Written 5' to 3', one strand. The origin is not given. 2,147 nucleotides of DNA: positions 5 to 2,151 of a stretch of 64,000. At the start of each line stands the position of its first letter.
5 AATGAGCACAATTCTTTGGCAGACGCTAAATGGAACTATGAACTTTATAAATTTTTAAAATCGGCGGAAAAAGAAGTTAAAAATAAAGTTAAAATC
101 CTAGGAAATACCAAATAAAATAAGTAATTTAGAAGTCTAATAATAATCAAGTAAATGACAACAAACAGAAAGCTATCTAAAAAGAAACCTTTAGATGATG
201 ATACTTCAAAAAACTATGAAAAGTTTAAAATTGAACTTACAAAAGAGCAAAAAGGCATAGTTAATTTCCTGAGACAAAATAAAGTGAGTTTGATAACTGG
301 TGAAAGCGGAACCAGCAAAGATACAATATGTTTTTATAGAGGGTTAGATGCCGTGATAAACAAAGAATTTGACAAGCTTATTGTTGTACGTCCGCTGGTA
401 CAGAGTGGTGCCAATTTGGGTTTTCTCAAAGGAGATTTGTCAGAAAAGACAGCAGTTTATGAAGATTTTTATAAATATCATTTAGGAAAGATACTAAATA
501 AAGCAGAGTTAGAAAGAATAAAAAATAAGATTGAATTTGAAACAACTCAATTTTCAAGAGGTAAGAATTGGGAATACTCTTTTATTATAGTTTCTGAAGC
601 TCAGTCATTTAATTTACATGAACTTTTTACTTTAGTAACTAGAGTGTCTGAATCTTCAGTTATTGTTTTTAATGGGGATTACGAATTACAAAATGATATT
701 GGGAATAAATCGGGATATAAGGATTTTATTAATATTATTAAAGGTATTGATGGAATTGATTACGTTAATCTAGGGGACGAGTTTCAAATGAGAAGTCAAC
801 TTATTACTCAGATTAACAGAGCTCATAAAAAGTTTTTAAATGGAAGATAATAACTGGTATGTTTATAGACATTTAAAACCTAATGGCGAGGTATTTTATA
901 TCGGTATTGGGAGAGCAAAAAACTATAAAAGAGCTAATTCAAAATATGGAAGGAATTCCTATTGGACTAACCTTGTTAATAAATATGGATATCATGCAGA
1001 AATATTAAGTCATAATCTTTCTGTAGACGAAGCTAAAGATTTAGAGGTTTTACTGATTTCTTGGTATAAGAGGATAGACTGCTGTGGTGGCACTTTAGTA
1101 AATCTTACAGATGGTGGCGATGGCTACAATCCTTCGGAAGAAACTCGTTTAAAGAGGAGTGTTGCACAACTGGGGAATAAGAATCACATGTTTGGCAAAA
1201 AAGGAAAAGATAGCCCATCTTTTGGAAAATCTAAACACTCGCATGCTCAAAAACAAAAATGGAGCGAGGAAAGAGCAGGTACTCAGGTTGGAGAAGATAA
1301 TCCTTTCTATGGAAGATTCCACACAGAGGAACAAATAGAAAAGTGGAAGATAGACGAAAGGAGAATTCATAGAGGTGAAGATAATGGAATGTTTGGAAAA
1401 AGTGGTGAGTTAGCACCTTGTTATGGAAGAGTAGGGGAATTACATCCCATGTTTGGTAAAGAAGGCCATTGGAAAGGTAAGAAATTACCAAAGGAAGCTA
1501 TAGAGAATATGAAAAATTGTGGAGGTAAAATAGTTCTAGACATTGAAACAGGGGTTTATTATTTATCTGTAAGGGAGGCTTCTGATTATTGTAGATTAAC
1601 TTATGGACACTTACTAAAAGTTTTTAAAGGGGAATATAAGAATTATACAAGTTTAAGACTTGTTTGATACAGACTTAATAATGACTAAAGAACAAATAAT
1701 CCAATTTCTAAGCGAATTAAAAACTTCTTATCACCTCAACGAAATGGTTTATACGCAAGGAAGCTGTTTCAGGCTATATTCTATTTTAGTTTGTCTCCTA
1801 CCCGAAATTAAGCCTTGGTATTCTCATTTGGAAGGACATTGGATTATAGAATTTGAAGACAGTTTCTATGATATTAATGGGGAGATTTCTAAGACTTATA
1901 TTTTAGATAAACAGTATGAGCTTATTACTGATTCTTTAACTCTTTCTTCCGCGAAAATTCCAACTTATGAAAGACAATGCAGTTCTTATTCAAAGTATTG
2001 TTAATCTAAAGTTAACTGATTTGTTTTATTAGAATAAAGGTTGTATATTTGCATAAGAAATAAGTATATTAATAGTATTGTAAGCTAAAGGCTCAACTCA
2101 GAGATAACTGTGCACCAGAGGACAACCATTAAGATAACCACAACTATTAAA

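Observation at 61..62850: Recurrent 25-30-bp GC-core motif (about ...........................), more than 30 copies, usually 0-40 bp upstream of small-gene start codons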

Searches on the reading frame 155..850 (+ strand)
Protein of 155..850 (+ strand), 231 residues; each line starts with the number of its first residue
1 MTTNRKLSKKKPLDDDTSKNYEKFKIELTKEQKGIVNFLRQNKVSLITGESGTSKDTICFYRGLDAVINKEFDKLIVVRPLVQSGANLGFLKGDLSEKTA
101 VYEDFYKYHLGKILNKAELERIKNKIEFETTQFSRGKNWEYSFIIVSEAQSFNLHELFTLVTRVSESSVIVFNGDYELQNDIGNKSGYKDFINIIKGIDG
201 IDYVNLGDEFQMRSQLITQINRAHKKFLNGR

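Call 11: search_protein_families(library=pfam, proteins=[window:155-850:+], max_evalue=0.01)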
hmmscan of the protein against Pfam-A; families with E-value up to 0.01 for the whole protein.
window:155-850:+ (231 aa): 2 families
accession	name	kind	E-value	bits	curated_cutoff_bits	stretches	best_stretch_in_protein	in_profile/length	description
PF02562.22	PhoH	-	1.4e-37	129.6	27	1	28-223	5-203/205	PhoH-like protein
PF13245.12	AAA_19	-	0.00088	19.9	25.1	1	32-176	1-126/134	AAA domain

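Call 67: find_encoding_contigs(protein=window:155-850:+, flank=10000, max_places=3)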
Protein window:155-850:+ (231 aa): 3 contigs read that carry it; 1 place shown.
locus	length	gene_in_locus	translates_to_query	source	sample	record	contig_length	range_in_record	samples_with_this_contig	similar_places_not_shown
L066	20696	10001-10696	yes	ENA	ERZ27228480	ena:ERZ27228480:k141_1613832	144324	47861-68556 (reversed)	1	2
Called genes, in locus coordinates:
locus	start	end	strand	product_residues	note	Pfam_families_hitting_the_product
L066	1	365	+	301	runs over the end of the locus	-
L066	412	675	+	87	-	-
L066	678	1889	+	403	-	PF01541:GIY-YIG (faint)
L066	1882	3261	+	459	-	PF00270:DEAD (weak), PF00271:Helicase_C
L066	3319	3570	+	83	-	-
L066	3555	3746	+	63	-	-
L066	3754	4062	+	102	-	-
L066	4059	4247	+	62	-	-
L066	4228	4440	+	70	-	-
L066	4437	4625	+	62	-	-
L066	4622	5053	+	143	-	-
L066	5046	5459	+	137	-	-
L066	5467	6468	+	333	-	PF00154:RecA_N, PF21096:RecA_C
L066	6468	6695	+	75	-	-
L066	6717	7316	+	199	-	-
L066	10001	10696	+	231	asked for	PF02562:PhoH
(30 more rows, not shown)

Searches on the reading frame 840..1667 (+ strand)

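Call 11: search_protein_families(library=pfam, proteins=[window:840-1667:+], max_evalue=0.01)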
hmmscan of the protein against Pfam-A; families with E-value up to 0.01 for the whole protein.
window:840-1667:+ (275 aa): 1 family
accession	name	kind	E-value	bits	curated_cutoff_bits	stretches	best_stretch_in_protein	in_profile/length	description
PF07460.16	NUMOD3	-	1e-08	35.4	20.4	1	95-121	1-27/37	NUMOD3 motif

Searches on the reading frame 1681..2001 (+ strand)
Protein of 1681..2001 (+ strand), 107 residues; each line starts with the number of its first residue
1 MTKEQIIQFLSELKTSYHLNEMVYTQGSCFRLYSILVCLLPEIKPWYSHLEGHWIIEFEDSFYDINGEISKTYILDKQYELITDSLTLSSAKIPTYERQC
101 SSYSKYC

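Call 44: search_protein_families(library=pfam, alignment_id=A1, max_evalue=0.001)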
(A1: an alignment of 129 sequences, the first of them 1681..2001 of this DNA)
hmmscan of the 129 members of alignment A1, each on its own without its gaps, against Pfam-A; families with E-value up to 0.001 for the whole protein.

A. member 1, window:1681-2001:+ (107 aa): 1 family
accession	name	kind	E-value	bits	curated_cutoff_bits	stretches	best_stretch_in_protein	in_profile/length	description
PF24591.1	Phage_YunG-like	-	1.4e-12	47.7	27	1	6-71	1-63/99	Phage YunG-like protein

B. families by the number of members that match (of 129 scanned): 4 families
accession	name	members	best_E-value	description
PF24591.1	Phage_YunG-like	1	1.4e-12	Phage YunG-like protein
PF24749.2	DUF7695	1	3.8e-12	Domain of unknown function (DUF7695)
PF08719.17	NADAR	1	6.9e-07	NADAR domain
PF03288.22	Pox_D5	1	0.00057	Poxvirus D5 protein-like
